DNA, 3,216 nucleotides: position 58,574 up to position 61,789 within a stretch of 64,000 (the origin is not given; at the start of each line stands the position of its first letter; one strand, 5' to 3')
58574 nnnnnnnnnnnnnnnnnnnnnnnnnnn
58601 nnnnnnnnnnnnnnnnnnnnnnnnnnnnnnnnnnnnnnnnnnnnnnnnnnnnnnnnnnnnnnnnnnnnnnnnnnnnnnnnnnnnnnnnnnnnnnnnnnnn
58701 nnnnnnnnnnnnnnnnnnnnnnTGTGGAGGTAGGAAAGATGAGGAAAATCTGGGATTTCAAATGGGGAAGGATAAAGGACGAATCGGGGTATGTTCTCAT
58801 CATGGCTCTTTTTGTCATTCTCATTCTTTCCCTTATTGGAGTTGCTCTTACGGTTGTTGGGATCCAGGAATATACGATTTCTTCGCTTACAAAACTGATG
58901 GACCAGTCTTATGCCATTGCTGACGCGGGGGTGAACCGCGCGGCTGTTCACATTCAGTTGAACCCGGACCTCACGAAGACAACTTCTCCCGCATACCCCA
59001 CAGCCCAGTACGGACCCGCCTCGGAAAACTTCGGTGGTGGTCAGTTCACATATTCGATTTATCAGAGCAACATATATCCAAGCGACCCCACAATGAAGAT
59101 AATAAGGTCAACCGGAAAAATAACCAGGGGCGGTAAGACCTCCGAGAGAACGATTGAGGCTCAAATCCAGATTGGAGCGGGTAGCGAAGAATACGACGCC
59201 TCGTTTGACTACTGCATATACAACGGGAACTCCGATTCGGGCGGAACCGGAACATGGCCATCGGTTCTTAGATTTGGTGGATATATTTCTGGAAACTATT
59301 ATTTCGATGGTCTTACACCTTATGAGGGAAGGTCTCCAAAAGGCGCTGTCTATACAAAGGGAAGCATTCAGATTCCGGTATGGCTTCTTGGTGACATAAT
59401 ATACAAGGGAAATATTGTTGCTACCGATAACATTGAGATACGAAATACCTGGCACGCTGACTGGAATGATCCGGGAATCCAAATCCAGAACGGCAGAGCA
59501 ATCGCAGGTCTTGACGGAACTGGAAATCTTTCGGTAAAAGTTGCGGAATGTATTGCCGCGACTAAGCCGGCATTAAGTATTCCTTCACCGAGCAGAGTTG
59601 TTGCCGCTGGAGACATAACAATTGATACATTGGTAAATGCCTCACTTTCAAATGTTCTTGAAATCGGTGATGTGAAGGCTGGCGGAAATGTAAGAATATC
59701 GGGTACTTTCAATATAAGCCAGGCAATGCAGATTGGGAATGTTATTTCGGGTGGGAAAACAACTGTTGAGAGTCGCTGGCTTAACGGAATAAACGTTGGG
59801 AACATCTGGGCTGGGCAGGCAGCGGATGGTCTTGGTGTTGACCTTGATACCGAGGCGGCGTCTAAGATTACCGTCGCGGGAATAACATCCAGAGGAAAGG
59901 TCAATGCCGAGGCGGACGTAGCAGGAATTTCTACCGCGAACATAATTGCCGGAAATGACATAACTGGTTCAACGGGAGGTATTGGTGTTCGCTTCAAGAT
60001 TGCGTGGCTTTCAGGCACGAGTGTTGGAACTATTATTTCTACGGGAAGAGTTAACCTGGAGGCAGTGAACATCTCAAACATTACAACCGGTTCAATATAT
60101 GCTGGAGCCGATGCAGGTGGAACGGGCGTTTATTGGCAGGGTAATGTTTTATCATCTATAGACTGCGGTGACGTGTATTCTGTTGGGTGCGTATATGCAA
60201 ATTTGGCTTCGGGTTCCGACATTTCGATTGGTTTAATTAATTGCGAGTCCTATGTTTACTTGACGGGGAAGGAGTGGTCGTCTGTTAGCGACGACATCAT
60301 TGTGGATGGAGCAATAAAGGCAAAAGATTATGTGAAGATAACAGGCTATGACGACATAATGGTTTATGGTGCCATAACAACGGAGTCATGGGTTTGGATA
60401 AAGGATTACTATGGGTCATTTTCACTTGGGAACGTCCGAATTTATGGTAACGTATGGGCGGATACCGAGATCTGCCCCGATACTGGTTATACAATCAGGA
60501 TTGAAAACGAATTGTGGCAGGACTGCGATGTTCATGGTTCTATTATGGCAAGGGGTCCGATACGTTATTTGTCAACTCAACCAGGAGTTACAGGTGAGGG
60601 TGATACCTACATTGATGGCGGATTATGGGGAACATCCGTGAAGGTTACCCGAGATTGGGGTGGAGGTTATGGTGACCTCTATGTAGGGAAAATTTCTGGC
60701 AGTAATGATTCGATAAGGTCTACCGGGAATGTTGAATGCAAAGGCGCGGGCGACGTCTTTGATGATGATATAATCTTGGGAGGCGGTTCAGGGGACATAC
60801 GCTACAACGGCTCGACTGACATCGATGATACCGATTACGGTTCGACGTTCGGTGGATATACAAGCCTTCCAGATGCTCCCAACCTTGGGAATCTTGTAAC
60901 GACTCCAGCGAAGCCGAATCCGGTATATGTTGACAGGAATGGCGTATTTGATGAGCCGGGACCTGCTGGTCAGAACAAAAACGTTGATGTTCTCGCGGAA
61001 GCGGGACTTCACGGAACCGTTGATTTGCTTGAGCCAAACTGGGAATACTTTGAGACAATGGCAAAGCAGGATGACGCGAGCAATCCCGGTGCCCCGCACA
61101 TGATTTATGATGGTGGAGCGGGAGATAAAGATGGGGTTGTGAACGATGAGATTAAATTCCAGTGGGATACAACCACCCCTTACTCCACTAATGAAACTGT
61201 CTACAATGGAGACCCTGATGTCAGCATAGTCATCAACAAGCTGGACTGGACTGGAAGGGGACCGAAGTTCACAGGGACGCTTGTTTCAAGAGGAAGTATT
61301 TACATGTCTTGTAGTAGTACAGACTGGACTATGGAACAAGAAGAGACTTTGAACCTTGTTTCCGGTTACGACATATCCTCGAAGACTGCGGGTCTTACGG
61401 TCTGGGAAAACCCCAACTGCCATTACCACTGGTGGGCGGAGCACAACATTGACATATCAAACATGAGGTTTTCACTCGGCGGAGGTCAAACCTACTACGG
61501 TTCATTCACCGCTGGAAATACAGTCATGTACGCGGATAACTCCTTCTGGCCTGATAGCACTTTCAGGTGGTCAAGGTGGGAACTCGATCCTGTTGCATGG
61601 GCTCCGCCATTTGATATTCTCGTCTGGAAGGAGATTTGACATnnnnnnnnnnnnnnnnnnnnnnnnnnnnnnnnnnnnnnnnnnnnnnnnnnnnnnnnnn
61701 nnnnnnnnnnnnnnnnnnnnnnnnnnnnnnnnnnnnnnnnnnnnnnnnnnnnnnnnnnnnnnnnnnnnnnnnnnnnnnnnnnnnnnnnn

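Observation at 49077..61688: Minor-pilin island with ECF sigma/anti-sigma pair, clan-CD peptidase lipoprotein and two giant prepilin-leader proteins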

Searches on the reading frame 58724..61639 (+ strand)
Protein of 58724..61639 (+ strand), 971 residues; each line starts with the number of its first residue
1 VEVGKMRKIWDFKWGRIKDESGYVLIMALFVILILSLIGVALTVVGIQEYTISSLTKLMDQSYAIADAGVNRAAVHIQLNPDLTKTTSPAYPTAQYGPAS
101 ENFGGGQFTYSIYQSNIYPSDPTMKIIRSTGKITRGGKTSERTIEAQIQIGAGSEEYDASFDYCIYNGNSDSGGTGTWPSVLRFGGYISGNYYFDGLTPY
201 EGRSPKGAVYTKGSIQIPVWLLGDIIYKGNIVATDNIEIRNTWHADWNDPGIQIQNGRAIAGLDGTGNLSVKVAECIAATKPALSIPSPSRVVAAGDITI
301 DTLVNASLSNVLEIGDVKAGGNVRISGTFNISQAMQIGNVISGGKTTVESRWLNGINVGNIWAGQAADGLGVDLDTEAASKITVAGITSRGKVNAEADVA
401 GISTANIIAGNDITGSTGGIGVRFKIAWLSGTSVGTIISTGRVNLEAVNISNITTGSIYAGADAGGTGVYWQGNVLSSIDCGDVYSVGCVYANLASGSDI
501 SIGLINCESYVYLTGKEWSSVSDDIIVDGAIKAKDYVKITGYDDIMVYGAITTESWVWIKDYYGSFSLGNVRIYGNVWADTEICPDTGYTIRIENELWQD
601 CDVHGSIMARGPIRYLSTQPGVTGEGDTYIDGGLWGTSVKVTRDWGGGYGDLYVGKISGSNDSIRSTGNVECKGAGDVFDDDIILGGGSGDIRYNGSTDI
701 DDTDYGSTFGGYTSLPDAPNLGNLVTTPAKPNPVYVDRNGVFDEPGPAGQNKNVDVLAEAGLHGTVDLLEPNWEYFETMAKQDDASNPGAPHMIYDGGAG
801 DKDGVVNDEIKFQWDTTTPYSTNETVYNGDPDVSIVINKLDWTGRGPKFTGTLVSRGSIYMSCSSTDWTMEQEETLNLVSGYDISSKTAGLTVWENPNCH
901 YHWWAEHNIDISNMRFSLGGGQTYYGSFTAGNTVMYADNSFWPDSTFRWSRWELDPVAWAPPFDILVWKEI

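Call 4: search_protein_families(library=pfam, proteins=[window:58724-61639:+], max_evalue=0.1)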
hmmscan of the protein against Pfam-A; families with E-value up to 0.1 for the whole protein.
window:58724-61639:+ (971 aa): 2 families
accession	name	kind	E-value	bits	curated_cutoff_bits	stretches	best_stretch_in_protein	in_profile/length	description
PF14341.11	PilX_N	-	0.00083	19.7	25.5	1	22-71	2-51/51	PilX N-terminal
PF22815.2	CatAgl_D1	-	0.026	15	27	1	726-799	52-124/159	Alpha-1,3-glucanase catalytic domain D1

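Call 14: find_homologous_proteins(query=window:58724-61639:+)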
Query window:58724-61639:+ (971 aa): 36 proteins with E <= 0.001 among 8000 candidates.
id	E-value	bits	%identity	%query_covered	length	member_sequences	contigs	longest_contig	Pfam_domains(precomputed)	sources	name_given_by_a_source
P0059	0.0e+0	2216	100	99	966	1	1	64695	-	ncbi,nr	ncbi:MAG: hypothetical protein PHP64_01055 [Actinomycetota bacterium]|nr:hypothetical protein [Actin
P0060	2.2e-274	932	48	99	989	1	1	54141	-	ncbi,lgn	-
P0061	1.3e-270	919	49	99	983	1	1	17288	-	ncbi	ncbi:MAG: hypothetical protein ACYC99_08180 [Candidatus Geothermincolia bacterium]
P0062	1.4e-259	883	47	99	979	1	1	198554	-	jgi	jgi:hypothetical protein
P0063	3.1e-254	865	46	99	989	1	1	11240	-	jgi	jgi:hypothetical protein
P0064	6.7e-253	860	47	99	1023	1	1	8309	-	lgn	-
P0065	7.4e-252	857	45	99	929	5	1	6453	-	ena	-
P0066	5.7e-243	828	46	60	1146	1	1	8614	-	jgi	jgi:hypothetical protein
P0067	4.1e-232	792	44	99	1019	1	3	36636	-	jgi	jgi:hypothetical protein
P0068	2.5e-194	667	38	70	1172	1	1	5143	-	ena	-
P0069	3.8e-189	649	36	100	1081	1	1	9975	-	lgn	-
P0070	3.6e-182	626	40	98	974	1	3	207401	-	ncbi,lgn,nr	ncbi:MAG: hypothetical protein KKF41_07480 [Actinobacteria bacterium]|nr:hypothetical protein [Actin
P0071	6.2e-182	626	42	99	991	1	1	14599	-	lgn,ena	-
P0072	1.2e-163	565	36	98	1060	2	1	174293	-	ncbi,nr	ncbi:MAG: pilus assembly PilX N-terminal domain-containing protein [Actinobacteria bacterium]|nr:pil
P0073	1.1e-161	558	38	98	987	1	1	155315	-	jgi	-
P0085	1.6e-122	429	34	99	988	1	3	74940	-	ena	-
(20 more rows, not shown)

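Call 16: find_encoding_contigs(protein=P0060, flank=10000, max_places=2)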
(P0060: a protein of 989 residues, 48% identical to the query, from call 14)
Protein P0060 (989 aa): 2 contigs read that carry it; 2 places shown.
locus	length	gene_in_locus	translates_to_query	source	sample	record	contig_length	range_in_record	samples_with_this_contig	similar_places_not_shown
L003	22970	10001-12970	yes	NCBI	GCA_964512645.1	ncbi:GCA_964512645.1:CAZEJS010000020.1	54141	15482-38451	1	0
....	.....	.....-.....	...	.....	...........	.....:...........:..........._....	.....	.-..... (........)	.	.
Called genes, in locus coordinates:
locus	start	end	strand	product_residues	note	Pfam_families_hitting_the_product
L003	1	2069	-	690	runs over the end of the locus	PF18915:DUF5667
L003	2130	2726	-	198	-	PF04542:Sigma70_r2, PF08281:Sigma70_r4_2 (weak), PF04545:Sigma70_r4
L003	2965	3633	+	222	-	-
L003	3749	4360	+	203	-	-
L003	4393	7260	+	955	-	-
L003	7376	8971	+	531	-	-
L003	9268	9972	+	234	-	PF07963:N_methyl (weak)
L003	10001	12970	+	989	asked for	-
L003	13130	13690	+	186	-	-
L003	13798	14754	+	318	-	-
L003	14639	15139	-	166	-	-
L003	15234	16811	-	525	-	-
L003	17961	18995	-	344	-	PF01321:Creatinase_N, PF00557:Peptidase_M24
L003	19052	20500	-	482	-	PF02310:B12-binding (faint), PF04055:Radical_SAM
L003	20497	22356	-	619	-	PF00535:Glycos_transf_2, PF10111:Glyco_tranf_2_2 (faint), PF13641:Glyco_tranf_2_3 (weak), PF13506:Glyco_transf_21 (faint), PF00535:Glycos_transf_2, PF13641:Glyco_tranf_2_3, PF13632:Glyco_trans_2_3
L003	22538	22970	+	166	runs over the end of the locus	PF08207:EFP_N, PF01132:EFP, PF09285:Elong-fact-P_C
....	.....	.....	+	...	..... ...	-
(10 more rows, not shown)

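Call 17: find_encoding_contigs(protein=P0062, flank=10000, max_places=2)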
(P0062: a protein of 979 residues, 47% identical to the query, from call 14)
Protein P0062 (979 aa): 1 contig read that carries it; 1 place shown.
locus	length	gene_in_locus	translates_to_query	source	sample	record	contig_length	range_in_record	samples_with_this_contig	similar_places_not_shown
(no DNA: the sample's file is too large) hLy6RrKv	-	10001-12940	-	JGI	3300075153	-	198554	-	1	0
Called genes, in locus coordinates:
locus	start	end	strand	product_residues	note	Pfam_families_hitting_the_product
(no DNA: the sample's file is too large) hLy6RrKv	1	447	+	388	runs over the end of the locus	PF01264:Chorismate_synt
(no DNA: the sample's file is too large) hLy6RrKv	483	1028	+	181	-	PF13238:AAA_18 (weak), PF01202:SKI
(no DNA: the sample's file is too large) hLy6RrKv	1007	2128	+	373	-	PF00465:Fe-ADH (faint), PF13685:Fe-ADH_2, PF01761:DHQ_synthase, PF24621:DHQS_C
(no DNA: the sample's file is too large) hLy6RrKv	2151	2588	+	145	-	PF01220:DHquinase_II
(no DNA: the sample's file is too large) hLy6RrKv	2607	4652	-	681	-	PF18915:DUF5667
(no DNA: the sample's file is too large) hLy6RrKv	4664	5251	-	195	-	PF04542:Sigma70_r2, PF08281:Sigma70_r4_2 (weak), PF04545:Sigma70_r4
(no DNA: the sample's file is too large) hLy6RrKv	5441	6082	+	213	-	-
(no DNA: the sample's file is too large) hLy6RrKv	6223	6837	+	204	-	-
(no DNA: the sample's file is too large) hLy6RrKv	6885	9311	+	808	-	-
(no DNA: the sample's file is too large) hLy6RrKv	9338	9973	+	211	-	PF07963:N_methyl (faint)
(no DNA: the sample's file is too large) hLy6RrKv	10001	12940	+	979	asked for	-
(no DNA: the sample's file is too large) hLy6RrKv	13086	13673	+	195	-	-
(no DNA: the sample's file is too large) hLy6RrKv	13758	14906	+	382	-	-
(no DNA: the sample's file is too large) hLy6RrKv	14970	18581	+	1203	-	PF00149:Metallophos, PF18986:DUF5719 (faint), PF07100:ASRT (faint)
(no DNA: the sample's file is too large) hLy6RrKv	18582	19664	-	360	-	PF01321:Creatinase_N, PF00557:Peptidase_M24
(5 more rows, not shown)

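Call 18: find_encoding_contigs(protein=P0070, flank=10000, max_places=2)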
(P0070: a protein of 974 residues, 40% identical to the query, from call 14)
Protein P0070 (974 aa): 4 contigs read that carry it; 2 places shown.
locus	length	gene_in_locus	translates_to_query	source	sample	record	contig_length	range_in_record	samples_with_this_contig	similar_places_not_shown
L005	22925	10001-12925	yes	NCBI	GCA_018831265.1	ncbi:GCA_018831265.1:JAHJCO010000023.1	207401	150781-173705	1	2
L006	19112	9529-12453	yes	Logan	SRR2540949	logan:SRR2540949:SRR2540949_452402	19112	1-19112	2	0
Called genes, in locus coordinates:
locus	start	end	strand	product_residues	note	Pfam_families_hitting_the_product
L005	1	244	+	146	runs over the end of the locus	PF01220:DHquinase_II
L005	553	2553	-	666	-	PF18915:DUF5667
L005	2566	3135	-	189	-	PF07638:Sigma70_ECF (weak), PF04542:Sigma70_r2, PF08281:Sigma70_r4_2, PF04545:Sigma70_r4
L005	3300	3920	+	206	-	-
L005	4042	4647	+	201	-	-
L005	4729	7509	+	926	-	-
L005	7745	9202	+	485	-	-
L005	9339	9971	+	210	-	-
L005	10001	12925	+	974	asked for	-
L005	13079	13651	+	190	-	-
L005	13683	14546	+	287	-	-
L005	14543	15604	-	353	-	PF01321:Creatinase_N, PF00557:Peptidase_M24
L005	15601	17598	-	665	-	PF19830:DUF6311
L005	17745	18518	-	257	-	PF13489:Methyltransf_23, PF13847:Methyltransf_31, PF08241:Methyltransf_11, PF08242:Methyltransf_12, PF13649:Methyltransf_25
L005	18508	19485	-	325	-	PF00535:Glycos_transf_2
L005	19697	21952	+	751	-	PF19830:DUF6311, PF20176:DUF6541 (faint)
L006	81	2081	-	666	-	PF18915:DUF5667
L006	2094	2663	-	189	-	PF07638:Sigma70_ECF (weak), PF04542:Sigma70_r2, PF08281:Sigma70_r4_2, PF04545:Sigma70_r4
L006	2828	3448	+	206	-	-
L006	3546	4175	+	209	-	-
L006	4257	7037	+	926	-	-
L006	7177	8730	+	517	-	-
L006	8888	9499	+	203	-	-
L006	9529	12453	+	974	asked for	-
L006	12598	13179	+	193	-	-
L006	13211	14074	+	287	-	-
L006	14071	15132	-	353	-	PF01321:Creatinase_N, PF00557:Peptidase_M24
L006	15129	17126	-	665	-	PF19830:DUF6311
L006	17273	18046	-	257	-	PF13489:Methyltransf_23, PF13847:Methyltransf_31, PF08241:Methyltransf_11, PF08242:Methyltransf_12, PF13649:Methyltransf_25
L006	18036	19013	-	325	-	PF00535:Glycos_transf_2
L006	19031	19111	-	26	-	?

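Call 28: find_related_loci(query=A2, collection=genome_contigs, flank=10000)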
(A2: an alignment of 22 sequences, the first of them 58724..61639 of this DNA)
Query A2 (971 aa) in genome_contigs; peptide patterns used: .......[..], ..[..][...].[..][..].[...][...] (x = any residue, [..] = any of these).
24 stretches matched a pattern; 7 encode a relative of the query (tblastn E <= 1e-3); 7 distinct loci.
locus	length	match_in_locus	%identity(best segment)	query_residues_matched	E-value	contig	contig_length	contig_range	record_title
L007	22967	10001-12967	48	6-971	0e+0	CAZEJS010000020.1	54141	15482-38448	MAG TPA_asm: uncultured Acidimicrobiales bacterium isolate binchicken_co87_100 genome assembly, contig: NODE_802_length_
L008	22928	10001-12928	39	4-971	0e+0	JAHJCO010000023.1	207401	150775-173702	MAG: Actinomycetota bacterium isolate Modern_marine.mb.309 Modern_marine.mb.309_k141_703188, whole genome shotgun sequen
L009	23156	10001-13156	37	20-971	0e+0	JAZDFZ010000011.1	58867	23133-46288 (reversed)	MAG: Actinomycetota bacterium isolate MEGAHIT-group-0.229 k141_16055825, whole genome shotgun sequence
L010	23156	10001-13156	36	20-971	6e-176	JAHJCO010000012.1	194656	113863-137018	MAG: Actinomycetota bacterium isolate Modern_marine.mb.309 Modern_marine.mb.309_k141_357262, whole genome shotgun sequen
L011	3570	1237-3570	28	17-805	1e-62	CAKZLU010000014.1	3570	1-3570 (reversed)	MAG TPA_asm: uncultured actinobacterium isolate SRR5214706_bin.116_CONCOCT_v1.1_MAG genome assembly, contig: ERZ1744544.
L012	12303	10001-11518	39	5-469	6e-85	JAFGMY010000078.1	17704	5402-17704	MAG: Actinomycetota bacterium isolate Zod_Metabat.502 k87_6475679, whole genome shotgun sequence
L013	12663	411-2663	43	6-971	4e-80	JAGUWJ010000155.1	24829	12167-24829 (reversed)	MAG: Actinomycetota bacterium isolate DeMMO5_5 c_000000014063, whole genome shotgun sequence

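Call 39: predict_structure(alignment_id=A2)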
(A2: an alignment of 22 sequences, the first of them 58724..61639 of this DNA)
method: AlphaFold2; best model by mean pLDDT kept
length: 971 residues; sequences in the alignment: 22
mean_pLDDT: 81.2   pTM: 0.72
mean pLDDT of the five models: 81.2, 81.1, 80.7, 77.5, 77.4
residues with pLDDT >= 90: 282; 70-90: 518; 50-70: 140; < 50: 31
segments of 3 or more residues with pLDDT < 50: 1-7, 13-19, 152-155, 184-186, 917-920
pLDDT, mean of each block of 10 residues (from residue 1): 43 48 66 78 70 74 81 72 69 84 82 84 84 83 85 56 89 80 52 87 86 87 83 94 76 91 92 83 87 96 78 92 87 84 95 86 94 89 94 92 94 89 90 94 91 94 92 85 94 80 90 74 69 88 81 87 73 68 62 77 86 82 66 90 73 87 90 77 85 89 87 79 83 81 63 85 81 82 84 90 89 83 86 89 74 92 72 85 79 62 90 57 82 76 78 70 71 74
secondary structure, 60 per line:
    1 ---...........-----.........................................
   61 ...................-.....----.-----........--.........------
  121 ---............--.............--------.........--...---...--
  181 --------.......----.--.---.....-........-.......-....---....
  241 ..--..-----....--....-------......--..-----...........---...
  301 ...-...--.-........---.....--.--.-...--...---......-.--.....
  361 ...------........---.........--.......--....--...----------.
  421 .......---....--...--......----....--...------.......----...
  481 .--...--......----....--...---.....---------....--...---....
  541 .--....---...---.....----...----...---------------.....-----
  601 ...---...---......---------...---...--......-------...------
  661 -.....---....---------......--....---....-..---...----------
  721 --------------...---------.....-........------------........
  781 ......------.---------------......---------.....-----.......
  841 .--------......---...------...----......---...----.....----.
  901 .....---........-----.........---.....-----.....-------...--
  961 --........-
elements in order (helices of 4 or more, strands of 3 or more residues): H4-14 H20-79 H81-85 E96-103 E106-114 E124-135 E138-150 H159-162 E163-167 E176-178 E189-195 E207-211 E213-220 E222-228 E230-233 E237-242 E252-255 E258-261 E269-274 E284-294 E298-303 E305-307 E312-319 E323-327 E335-337 E340-342 E346-351 E356-363 E370-377 E381-389 E392-398 E401-404 E407-409 E420-427 E431-434 E437-439 E442-447 E452-455 E458-460 E467-473 E478-481 E484-486 E489-494 E499-502 E505-507 E511-515 E525-528 E531-533 E537-541 E544-547 E551-553 E557-561 E566-568 E573-575 E591-595 E601-603 E607-609 E613-618 E628-630 E634-636 E639-644 E652-654 E662-666 E670-673 E683-685 E691-694 E698-701 E708-710 E735-737 H747-751 E753-755 H756-760 H773-786 E809-814 E824-828 E834-841 E850-855 E859-861 E868-870 E875-880 E884-886 E891-895 E900-905 E909-916 E922-930 E934-938 E944-948 E963-970
